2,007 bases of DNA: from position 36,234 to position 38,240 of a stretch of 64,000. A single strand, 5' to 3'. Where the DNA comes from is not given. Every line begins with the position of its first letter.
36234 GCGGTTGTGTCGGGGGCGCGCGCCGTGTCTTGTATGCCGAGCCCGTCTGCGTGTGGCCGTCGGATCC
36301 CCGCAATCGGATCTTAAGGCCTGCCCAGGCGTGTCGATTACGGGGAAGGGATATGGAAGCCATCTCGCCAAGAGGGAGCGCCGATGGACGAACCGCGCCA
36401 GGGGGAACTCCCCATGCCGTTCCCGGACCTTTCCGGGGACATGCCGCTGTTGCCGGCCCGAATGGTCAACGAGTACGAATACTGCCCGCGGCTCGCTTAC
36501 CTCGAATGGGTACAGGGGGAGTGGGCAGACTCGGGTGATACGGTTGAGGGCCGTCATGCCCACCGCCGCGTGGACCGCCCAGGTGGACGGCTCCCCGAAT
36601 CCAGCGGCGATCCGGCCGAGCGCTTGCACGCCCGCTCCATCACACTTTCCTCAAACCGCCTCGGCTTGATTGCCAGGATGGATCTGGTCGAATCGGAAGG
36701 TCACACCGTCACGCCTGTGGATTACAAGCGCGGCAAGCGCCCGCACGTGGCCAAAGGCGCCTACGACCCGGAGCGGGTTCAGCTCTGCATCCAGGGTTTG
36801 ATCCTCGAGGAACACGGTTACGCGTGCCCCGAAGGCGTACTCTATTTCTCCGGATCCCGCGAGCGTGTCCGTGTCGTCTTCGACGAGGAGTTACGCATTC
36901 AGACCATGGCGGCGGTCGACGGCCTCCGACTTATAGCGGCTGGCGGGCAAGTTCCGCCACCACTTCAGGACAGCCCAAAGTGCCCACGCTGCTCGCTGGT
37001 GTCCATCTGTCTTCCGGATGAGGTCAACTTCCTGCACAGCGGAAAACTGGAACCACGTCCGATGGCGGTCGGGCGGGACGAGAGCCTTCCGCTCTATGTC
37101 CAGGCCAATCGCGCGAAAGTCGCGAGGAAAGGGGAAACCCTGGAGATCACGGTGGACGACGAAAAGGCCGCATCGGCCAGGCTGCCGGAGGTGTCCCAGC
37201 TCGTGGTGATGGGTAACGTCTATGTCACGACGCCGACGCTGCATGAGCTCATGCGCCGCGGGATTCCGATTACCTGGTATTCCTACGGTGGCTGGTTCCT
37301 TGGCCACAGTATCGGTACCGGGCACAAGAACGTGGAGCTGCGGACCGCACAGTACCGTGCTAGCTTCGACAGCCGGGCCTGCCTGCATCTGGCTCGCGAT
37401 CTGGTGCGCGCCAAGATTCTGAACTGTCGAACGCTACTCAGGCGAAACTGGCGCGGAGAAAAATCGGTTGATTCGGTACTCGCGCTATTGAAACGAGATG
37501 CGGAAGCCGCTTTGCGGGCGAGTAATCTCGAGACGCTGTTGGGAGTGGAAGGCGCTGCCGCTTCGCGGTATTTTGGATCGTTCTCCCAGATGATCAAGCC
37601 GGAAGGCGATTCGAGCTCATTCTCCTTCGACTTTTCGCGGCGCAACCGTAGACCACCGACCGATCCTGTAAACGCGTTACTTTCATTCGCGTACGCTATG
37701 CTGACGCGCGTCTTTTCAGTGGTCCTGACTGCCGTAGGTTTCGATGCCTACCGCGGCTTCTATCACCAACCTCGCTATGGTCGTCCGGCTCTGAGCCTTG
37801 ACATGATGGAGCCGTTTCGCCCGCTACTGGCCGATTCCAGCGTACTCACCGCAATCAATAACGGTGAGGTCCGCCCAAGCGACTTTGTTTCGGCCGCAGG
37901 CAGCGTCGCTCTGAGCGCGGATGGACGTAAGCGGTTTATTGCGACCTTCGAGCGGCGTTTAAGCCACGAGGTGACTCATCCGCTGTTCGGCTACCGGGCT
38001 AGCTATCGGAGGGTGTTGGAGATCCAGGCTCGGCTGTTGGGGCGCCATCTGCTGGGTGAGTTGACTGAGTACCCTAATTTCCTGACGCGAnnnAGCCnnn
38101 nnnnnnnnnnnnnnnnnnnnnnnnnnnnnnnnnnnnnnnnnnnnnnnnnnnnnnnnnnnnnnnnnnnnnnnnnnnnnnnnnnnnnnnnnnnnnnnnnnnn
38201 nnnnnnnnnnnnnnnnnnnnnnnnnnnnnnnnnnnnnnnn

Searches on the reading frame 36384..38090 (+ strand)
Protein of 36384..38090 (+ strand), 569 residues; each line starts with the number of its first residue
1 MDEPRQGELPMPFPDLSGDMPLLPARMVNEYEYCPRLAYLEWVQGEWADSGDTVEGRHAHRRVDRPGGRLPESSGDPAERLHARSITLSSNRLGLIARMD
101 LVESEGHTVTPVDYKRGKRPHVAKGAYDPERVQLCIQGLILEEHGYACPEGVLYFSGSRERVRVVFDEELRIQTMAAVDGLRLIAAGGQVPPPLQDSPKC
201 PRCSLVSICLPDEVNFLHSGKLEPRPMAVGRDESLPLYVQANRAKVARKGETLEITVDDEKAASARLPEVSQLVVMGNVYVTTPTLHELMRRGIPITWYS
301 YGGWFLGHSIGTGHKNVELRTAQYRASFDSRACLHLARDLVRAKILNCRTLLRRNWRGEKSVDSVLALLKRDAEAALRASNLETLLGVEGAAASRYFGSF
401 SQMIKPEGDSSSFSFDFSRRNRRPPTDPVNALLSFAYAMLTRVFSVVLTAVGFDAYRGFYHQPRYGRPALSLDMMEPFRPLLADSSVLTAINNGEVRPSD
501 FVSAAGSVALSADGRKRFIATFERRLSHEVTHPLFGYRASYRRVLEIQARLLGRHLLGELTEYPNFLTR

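Call 60: search_protein_families(library=pfam, proteins=[window:36384-38090:+], max_evalue=0.001)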
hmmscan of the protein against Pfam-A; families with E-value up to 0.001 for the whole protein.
window:36384-38090:+ (569 aa): 3 families
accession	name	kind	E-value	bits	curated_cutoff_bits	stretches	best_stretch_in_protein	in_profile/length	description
PF01867.21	Cas_Cas1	-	9.5e-91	304.3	22.3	1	237-523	1-282/283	CRISPR associated protein Cas1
PF01930.23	Cas_Cas4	-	2.3e-17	64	22.7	1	27-210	4-159/160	Domain of unknown function DUF83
PF12705.13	PDDEXK_1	-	9.4e-07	29.4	22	1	58-209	88-246/247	PD-(D/E)XK nuclease superfamily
